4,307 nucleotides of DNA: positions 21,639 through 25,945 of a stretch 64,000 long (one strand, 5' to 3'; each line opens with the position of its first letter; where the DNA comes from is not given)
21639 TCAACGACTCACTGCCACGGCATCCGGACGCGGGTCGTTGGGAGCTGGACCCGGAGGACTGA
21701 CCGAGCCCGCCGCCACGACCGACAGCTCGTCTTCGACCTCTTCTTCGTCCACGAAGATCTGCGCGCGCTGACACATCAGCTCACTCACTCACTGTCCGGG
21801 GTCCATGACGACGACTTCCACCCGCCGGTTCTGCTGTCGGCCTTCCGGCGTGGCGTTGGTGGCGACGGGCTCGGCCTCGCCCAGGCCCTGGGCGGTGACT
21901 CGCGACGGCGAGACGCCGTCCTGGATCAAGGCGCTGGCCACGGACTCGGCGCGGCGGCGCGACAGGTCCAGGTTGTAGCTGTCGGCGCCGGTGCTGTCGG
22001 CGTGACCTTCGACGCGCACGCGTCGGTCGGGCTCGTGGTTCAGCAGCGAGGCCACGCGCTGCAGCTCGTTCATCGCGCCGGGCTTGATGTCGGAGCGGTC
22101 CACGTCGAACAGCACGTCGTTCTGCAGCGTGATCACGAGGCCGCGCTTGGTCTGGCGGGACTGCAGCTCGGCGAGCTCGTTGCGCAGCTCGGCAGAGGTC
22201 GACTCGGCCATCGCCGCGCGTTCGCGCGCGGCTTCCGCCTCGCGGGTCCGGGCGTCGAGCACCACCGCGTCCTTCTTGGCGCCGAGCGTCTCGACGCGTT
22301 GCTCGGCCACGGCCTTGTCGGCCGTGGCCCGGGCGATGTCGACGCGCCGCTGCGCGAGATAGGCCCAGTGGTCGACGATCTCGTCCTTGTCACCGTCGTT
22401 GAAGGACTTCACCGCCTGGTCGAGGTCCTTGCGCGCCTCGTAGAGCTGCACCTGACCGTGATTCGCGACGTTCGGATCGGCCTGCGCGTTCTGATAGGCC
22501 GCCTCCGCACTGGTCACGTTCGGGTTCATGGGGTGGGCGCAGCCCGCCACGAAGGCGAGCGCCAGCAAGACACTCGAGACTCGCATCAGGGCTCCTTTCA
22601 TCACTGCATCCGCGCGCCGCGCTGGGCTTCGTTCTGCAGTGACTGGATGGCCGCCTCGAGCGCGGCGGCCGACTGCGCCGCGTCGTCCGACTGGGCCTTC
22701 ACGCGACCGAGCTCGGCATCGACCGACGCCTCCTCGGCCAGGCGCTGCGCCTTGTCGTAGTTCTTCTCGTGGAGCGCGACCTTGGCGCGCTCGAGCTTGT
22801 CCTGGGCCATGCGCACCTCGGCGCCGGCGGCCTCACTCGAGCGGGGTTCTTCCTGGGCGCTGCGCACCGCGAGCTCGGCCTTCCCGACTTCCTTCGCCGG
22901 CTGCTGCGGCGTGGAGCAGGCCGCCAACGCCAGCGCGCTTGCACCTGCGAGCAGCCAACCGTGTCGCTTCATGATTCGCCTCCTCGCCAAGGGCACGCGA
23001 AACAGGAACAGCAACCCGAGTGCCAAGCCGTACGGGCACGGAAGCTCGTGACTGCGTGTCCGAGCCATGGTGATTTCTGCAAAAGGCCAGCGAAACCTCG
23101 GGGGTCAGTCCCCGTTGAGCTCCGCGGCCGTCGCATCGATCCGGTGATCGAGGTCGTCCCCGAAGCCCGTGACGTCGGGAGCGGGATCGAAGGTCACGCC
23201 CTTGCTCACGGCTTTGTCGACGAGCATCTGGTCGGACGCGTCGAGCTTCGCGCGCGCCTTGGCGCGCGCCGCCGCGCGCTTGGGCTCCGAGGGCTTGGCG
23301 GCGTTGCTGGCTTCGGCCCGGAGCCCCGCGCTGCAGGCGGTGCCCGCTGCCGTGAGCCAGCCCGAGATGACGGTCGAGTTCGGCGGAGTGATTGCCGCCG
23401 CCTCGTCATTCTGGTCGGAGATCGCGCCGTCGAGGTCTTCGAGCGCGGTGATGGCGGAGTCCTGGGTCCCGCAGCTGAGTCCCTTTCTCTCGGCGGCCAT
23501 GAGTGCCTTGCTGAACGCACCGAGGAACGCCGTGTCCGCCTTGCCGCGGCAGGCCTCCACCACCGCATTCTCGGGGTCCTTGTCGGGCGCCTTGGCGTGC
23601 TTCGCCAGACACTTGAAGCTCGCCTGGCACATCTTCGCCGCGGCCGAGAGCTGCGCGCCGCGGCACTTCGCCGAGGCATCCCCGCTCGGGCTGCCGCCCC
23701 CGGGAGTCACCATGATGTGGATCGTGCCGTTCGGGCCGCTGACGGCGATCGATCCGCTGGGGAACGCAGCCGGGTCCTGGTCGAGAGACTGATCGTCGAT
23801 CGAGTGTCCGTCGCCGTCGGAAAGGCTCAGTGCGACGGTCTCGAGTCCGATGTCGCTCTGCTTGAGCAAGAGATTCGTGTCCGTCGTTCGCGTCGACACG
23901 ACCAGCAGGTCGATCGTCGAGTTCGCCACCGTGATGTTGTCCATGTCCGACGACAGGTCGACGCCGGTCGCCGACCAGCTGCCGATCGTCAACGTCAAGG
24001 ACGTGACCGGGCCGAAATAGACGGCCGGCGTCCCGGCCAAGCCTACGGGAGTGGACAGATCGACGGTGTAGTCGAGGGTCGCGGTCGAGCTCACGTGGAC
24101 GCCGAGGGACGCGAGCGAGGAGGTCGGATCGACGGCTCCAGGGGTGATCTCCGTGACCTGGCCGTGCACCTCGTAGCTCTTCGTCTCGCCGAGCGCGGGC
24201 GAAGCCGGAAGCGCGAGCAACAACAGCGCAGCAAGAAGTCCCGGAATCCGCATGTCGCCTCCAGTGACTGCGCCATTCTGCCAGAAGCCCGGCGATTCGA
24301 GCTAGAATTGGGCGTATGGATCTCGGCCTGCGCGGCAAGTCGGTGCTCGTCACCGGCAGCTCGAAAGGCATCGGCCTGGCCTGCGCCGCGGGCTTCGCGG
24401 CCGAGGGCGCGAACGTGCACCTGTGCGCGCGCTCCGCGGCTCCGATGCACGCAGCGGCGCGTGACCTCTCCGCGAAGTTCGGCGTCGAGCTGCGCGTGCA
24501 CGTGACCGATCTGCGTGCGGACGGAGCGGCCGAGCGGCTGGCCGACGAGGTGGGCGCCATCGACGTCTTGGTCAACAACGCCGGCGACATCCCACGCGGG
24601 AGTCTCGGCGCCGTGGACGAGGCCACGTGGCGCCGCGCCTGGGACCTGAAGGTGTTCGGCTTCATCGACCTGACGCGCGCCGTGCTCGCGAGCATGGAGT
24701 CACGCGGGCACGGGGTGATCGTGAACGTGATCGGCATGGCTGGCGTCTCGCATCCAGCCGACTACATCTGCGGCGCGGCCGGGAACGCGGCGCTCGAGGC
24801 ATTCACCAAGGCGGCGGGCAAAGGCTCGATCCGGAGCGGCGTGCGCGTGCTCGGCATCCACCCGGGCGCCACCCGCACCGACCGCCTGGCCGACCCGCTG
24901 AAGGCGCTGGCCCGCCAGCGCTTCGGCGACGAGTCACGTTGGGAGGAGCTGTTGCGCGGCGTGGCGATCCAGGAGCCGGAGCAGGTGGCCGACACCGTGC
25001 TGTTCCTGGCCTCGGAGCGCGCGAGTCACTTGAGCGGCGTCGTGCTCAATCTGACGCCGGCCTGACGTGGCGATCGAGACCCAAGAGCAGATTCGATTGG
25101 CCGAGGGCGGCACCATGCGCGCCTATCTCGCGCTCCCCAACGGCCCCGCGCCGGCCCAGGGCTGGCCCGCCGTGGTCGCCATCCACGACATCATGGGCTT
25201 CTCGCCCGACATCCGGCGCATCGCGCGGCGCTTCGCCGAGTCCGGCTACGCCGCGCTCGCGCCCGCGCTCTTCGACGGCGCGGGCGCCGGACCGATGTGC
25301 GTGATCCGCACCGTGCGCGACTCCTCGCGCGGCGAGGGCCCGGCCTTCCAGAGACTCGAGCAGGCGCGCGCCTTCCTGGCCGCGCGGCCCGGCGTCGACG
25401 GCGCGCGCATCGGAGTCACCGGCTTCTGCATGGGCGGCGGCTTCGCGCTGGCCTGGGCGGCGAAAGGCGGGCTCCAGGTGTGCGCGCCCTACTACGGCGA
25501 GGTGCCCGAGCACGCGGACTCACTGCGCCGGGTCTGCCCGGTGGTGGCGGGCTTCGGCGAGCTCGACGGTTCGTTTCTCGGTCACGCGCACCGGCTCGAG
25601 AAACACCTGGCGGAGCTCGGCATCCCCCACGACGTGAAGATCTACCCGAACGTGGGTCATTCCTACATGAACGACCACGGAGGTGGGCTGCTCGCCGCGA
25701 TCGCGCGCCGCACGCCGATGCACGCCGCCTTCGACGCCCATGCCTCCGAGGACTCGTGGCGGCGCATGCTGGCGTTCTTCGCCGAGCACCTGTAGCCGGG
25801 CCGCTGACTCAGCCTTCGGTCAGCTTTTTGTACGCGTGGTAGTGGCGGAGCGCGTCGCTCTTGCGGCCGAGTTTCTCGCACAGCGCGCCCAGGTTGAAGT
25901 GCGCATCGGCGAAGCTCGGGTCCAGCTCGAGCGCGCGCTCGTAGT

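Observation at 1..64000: Heptamer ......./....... occurs about once per kb, in all reading frames, roughly 9-fold over composition expectation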

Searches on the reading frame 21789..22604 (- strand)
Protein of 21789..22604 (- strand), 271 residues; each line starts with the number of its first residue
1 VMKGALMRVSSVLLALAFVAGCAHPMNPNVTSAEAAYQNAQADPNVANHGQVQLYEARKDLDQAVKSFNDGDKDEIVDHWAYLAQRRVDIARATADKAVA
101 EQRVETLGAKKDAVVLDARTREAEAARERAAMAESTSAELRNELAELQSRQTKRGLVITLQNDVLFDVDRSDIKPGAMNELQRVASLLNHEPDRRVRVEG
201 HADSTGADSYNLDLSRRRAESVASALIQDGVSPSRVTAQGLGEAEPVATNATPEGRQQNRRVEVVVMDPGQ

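Call 23: search_protein_families(library=pfam, proteins=[window:21789-22604:-])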
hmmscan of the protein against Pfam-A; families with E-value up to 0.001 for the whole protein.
window:21789-22604:- (271 aa): 2 families
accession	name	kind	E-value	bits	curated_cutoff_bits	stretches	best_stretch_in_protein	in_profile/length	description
PF00691.25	OmpA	-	5.1e-27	94.5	27.2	1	165-260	1-98/98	OmpA family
PF14346.11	DUF4398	-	3.6e-16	59.8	27.9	1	29-106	2-77/78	Domain of unknown function (DUF4398)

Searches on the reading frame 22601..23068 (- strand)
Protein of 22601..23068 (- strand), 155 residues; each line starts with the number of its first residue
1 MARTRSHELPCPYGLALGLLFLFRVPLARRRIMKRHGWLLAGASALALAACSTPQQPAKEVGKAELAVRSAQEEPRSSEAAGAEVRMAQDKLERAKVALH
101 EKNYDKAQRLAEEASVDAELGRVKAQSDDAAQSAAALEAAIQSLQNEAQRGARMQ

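Call 23: search_protein_families(library=pfam, proteins=[window:22601-23068:-])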
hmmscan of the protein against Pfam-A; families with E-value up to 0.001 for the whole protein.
window:22601-23068:- (155 aa): 1 family
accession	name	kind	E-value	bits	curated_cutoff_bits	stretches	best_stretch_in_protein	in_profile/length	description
PF14346.11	DUF4398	-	3.7e-11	43.8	27.9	1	61-136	3-77/78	Domain of unknown function (DUF4398)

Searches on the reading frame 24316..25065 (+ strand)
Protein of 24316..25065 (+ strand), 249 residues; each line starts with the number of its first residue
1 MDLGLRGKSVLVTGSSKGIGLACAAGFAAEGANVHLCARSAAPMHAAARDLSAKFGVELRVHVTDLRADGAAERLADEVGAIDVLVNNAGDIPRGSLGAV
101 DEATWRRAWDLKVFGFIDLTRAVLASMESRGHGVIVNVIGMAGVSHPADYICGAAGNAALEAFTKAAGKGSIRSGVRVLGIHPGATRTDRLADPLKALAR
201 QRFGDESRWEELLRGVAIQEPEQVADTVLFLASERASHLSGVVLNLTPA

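Call 23: search_protein_families(library=pfam, proteins=[window:24316-25065:+])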
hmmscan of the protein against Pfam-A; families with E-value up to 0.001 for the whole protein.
window:24316-25065:+ (249 aa): 3 families
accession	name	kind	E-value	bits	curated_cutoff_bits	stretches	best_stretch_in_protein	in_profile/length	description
PF00106.31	adh_short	-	4.8e-38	131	26.6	1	8-191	1-187/195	short chain dehydrogenase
PF13561.12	adh_short_C2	-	5.1e-33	115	27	1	16-244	5-229/236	Enoyl-(Acyl carrier protein) reductase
PF08659.16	KR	-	4.4e-08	33.7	22.6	1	10-166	3-162/180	KR domain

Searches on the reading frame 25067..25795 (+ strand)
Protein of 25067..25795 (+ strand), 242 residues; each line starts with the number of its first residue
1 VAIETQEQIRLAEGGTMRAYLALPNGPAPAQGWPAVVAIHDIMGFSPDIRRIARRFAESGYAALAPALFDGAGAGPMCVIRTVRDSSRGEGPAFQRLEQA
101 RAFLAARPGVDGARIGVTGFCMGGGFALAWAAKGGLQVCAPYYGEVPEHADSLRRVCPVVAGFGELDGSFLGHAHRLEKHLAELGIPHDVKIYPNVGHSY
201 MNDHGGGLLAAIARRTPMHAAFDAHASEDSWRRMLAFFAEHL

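Call 24: search_protein_families(library=pfam, proteins=[window:25067-25795:+])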
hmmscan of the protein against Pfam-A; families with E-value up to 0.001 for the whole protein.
window:25067-25795:+ (242 aa): 2 families
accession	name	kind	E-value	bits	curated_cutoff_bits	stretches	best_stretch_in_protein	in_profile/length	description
PF01738.24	DLH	-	2.2e-43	148.8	21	1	17-241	1-216/217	Dienelactone hydrolase family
PF08840.17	BAAT_C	-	6.9e-05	23.4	20.9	0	98-133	7-42/210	BAAT / Acyl-CoA thioester hydrolase C terminal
